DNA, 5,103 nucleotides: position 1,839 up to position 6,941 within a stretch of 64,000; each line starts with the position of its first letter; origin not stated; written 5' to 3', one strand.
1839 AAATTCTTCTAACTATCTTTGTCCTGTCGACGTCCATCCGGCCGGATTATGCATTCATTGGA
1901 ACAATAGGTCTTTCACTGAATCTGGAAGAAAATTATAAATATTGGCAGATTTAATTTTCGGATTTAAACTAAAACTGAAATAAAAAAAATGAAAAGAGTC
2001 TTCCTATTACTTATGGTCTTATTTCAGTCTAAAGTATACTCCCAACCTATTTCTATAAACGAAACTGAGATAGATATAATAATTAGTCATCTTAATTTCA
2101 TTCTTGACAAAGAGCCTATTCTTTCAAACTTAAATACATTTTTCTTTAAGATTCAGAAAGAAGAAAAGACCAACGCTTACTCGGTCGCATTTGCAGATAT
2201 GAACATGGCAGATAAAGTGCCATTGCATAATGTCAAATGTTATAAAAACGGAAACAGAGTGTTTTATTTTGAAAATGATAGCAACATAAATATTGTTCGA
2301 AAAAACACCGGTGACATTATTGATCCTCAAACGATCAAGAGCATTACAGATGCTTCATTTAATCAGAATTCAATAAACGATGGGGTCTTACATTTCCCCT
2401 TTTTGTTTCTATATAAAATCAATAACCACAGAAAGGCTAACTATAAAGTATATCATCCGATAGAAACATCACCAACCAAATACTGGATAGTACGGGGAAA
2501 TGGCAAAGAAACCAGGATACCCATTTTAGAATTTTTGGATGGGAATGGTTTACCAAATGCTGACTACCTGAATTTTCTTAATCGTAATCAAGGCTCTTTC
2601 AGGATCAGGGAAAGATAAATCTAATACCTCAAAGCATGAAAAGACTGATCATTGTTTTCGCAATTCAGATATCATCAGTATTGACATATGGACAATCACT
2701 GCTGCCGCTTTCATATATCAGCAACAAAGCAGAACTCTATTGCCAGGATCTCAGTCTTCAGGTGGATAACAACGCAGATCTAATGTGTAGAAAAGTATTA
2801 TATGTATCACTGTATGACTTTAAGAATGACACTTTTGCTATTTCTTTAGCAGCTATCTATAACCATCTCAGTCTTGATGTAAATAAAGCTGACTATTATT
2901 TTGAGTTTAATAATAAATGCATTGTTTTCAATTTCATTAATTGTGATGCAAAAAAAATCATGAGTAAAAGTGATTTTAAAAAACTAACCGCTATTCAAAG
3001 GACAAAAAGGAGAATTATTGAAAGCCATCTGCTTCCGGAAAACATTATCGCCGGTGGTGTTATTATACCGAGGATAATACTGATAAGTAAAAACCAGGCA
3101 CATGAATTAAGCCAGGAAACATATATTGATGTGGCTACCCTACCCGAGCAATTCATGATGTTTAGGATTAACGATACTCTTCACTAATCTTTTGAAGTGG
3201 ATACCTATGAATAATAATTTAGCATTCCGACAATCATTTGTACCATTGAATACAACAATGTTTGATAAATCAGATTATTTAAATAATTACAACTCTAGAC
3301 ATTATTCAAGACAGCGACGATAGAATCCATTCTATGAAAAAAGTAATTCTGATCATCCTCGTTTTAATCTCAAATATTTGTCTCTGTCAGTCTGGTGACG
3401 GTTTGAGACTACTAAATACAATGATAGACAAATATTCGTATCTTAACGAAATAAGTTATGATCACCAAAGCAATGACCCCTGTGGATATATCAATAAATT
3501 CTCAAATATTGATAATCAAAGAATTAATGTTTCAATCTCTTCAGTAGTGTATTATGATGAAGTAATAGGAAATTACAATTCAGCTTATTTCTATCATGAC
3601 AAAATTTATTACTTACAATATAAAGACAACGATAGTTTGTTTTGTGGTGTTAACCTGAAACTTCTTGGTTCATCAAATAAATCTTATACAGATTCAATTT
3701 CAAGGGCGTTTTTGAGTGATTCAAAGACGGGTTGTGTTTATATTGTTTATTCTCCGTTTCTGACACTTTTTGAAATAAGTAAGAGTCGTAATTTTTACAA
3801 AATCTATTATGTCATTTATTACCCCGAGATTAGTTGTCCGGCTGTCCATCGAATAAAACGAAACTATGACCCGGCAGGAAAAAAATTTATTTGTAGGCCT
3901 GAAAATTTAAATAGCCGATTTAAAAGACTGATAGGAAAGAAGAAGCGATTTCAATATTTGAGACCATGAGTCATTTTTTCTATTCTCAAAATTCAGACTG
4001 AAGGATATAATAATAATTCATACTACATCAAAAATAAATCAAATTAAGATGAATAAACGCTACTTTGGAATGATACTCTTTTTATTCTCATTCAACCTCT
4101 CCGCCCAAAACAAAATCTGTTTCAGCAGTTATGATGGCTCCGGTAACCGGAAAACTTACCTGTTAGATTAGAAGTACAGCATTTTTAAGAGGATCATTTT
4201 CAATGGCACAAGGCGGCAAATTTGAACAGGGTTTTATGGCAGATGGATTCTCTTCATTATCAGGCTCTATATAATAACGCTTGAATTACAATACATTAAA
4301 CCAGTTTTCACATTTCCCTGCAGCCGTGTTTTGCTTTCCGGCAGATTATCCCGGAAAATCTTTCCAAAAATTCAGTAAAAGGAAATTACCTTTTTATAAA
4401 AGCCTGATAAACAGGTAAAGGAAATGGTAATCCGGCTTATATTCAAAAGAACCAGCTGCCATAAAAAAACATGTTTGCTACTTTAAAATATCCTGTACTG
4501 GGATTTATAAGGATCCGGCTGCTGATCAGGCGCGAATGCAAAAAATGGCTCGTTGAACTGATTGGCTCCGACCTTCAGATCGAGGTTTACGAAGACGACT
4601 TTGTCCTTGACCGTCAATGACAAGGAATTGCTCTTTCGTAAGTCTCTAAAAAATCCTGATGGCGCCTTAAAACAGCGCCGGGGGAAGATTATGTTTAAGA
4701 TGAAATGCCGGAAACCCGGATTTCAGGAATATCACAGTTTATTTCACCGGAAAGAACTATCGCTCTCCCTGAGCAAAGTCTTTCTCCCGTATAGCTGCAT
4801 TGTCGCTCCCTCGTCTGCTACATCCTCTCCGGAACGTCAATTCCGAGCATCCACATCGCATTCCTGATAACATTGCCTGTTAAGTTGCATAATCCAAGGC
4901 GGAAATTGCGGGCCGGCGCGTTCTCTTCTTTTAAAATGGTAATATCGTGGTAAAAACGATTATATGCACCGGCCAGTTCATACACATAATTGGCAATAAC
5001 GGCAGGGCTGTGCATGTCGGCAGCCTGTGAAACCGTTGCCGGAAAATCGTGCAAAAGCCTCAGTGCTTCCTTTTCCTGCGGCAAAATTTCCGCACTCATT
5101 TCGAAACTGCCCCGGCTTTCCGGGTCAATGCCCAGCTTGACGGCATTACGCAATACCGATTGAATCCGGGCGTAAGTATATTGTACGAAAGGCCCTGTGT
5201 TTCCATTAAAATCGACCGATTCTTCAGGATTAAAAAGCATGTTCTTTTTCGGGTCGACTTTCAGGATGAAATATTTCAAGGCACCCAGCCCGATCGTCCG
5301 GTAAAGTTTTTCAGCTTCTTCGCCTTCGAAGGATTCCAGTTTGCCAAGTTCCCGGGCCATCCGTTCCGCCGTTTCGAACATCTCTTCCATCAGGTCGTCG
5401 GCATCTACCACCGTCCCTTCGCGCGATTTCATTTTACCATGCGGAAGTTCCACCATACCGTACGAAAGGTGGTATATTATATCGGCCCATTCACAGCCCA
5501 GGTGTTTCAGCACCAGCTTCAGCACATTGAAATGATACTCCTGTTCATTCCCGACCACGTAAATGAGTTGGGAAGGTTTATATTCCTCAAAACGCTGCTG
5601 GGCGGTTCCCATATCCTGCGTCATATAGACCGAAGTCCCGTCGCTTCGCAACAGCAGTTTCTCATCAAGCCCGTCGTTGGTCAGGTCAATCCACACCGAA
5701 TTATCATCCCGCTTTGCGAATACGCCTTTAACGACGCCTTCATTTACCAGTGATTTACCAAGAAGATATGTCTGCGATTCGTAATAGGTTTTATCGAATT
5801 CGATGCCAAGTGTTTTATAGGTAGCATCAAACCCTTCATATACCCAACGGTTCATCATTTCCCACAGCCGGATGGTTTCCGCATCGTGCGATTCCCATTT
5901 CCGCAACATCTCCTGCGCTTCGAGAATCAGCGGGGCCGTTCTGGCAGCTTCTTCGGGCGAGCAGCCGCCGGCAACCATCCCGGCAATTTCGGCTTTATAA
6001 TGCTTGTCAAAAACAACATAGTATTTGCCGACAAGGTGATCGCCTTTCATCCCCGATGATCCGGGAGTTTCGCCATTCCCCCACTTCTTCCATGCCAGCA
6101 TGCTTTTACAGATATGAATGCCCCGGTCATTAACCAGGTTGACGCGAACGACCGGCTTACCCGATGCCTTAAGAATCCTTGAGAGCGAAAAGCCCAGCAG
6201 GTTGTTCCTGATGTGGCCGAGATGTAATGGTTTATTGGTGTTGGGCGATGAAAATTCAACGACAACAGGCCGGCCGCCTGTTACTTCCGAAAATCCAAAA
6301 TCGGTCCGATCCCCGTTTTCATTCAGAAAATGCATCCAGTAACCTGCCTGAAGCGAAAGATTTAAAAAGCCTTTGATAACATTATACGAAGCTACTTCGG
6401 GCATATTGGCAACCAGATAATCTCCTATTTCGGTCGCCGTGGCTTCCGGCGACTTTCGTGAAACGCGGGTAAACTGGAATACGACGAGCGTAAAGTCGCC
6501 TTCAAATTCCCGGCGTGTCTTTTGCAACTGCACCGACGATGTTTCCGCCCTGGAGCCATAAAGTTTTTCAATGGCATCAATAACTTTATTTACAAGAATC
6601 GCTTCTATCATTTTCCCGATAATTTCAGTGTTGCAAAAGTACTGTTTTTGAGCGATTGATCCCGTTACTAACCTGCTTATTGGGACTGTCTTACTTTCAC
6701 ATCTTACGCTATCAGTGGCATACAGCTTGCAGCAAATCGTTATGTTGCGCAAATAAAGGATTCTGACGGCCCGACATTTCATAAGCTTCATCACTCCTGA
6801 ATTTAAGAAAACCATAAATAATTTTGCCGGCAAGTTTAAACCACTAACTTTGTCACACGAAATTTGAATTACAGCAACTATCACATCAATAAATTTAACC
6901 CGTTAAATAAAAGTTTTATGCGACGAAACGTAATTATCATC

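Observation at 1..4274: AT-rich island: one complete toxin cassette plus two orphan stubs built on a thrice-repeated ~190-bp module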

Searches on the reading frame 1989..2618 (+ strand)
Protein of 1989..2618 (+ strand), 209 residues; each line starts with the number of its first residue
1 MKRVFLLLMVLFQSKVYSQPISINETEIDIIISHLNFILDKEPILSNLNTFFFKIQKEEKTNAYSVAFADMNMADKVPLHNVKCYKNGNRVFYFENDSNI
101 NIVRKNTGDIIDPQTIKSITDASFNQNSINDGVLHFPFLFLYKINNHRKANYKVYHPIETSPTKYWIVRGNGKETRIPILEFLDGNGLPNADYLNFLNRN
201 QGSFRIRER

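Call 6: search_protein_families(library=pfam, proteins=[window:1989-2618:+], max_evalue=1)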
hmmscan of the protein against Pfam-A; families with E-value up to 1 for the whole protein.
window:1989-2618:+ (209 aa): 1 family
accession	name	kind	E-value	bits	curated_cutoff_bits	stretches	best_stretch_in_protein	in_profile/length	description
PF00197.24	Kunitz_legume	-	0.11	12.8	25.9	1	50-101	120-171/176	Trypsin and protease inhibitor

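Call 56: search_protein_families(library=ncbifam, proteins=[window:1989-2618:+], max_evalue=0.01)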
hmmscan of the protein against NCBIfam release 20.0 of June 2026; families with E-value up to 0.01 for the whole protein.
window:1989-2618:+ (209 aa): 0 families

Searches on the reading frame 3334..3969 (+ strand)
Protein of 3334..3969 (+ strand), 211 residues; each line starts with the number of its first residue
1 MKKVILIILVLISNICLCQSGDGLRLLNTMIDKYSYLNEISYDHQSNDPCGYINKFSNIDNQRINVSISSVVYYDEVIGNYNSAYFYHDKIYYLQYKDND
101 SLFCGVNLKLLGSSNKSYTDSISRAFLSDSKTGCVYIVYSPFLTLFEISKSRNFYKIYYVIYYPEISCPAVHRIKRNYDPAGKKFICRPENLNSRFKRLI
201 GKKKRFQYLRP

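Call 6: search_protein_families(library=pfam, proteins=[window:3334-3969:+], max_evalue=1)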
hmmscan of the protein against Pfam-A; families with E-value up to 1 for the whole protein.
window:3334-3969:+ (211 aa): 1 family
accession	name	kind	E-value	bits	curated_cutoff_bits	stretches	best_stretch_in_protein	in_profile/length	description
PF13383.12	Methyltransf_22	-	0.043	13.8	22.4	1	156-194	47-83/252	Methyltransferase domain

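Call 56: search_protein_families(library=ncbifam, proteins=[window:3334-3969:+], max_evalue=0.01)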
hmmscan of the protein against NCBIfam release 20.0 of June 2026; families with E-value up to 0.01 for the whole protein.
window:3334-3969:+ (211 aa): 1 family
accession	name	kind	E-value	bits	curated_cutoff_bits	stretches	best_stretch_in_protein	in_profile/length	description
NF046061.1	NagX_SO_3504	equivalog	0.0088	15.2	480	0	27-161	183-305/369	transmembrane glucosamine N-acetyltransferase NagX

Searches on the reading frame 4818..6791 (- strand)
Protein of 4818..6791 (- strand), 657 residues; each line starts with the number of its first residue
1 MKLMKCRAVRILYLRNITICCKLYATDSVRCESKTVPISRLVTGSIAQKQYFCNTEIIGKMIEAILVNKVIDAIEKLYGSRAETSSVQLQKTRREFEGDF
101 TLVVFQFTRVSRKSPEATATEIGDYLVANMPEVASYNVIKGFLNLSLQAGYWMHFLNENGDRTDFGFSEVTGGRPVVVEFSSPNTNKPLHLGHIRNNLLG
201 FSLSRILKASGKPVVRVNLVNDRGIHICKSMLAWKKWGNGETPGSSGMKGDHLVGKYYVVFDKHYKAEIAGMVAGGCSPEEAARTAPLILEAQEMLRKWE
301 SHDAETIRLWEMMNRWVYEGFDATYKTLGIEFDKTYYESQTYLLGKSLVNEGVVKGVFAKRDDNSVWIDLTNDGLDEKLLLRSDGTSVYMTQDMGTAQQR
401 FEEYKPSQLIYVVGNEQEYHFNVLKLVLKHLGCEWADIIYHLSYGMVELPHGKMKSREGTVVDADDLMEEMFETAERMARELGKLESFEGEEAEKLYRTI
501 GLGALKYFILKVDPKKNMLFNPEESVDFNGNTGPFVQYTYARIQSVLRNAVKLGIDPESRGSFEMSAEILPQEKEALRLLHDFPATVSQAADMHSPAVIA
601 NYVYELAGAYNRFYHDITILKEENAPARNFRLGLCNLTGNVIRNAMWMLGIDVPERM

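Call 34: find_related_loci(query=window:4818-6791:-, collection=genome_contigs, flank=10000)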
Query window:4818-6791:- (657 aa) in genome_contigs; peptide patterns used: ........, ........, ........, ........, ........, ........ (x = any residue, [..] = any of these).
144 stretches matched a pattern; 130 encode a relative of the query (tblastn E <= 1e-3); the best 80 are kept; 80 distinct loci.
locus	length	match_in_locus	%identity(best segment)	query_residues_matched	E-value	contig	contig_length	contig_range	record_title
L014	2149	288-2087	72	56-657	0e+0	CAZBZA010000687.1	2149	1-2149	MAG TPA_asm: uncultured Lentimicrobiaceae bacterium isolate binchicken_co309_46 genome assembly, contig: NODE_33605_leng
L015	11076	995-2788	73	58-657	0e+0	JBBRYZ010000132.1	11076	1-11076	MAG: Bacteroidales bacterium isolate metawrap_la5_11 metawrap_la5_11_K_1615068_L_11076_cov_26.3631, whole genome shotgun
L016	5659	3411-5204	73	58-657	0e+0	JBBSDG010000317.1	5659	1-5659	MAG: Bacteroidales bacterium isolate metawrap_la6_78 metawrap_la6_78_K_1557448_L_5659_cov_37.1975, whole genome shotgun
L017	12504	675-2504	72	46-657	0e+0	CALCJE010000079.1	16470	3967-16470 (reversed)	MAG TPA_asm: uncultured Bacteroidales bacterium isolate SRR3330202_bin.141_CONCOCT_v1.1_MAG genome assembly, contig: ERZ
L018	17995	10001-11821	72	49-657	0e+0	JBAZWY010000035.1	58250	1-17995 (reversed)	MAG: Lentimicrobiaceae bacterium isolate SO_2017_GW1_43 NODE_2848_length_58250_cov_4.760938_OW334_2017, whole genome sho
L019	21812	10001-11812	72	51-657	0e+0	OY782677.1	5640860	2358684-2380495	MAG: Bacteroidales bacterium isolate 20de20eb-1543-480f-a7de-dbc982fee115 genome assembly, chromosome: 1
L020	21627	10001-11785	73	61-657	0e+0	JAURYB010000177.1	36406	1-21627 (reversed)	MAG: Bacteroidales bacterium isolate E10_metabat.bin.71 E10_k141_70881, whole genome shotgun sequence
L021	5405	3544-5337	72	58-657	0e+0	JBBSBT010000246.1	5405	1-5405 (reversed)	MAG: Bacteroidales bacterium isolate La6_metabat2.179 La6_metabat2.179_K_1003162_L_5405_cov_74.0000, whole genome shotgu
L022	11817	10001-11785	72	61-657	0e+0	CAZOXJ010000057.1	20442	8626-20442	MAG TPA_asm: uncultured Lentimicrobiaceae bacterium isolate SRP272421_co1_58 genome assembly, contig: NODE_6954_length_2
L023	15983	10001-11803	71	55-657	0e+0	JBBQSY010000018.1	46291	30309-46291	MAG: Bacteroidales bacterium isolate Co_metawrap_1788 Cmw_1788_k141_6072575_length_46291_cov_18.9984, whole genome shotg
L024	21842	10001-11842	71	50-657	0e+0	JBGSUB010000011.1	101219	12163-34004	MAG: Lentimicrobiaceae bacterium isolate JTS-AC422 k141_1987045, whole genome shotgun sequence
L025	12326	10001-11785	72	61-657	0e+0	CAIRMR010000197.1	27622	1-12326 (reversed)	MAG: uncultured Bacteroidales bacterium isolate Loclat_bin-01022 genome assembly, contig: bin-01022:197/223, whole genom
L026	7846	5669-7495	72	46-657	0e+0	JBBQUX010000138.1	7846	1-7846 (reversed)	MAG: Bacteroidales bacterium isolate Co_metawrap_1956 Cmw_1956_k141_6273457_length_7846_cov_10.9948, whole genome shotgu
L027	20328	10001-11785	73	61-657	0e+0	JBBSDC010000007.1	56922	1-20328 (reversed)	MAG: Bacteroidales bacterium isolate metawrap_la6_60 metawrap_la6_60_K_517010_L_56922_cov_13.7246, whole genome shotgun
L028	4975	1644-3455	70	51-657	0e+0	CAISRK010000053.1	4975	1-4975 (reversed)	MAG: uncultured Bacteroidales bacterium isolate Umea1p4_bin-174 genome assembly, contig: bin-174:053/554, whole genome s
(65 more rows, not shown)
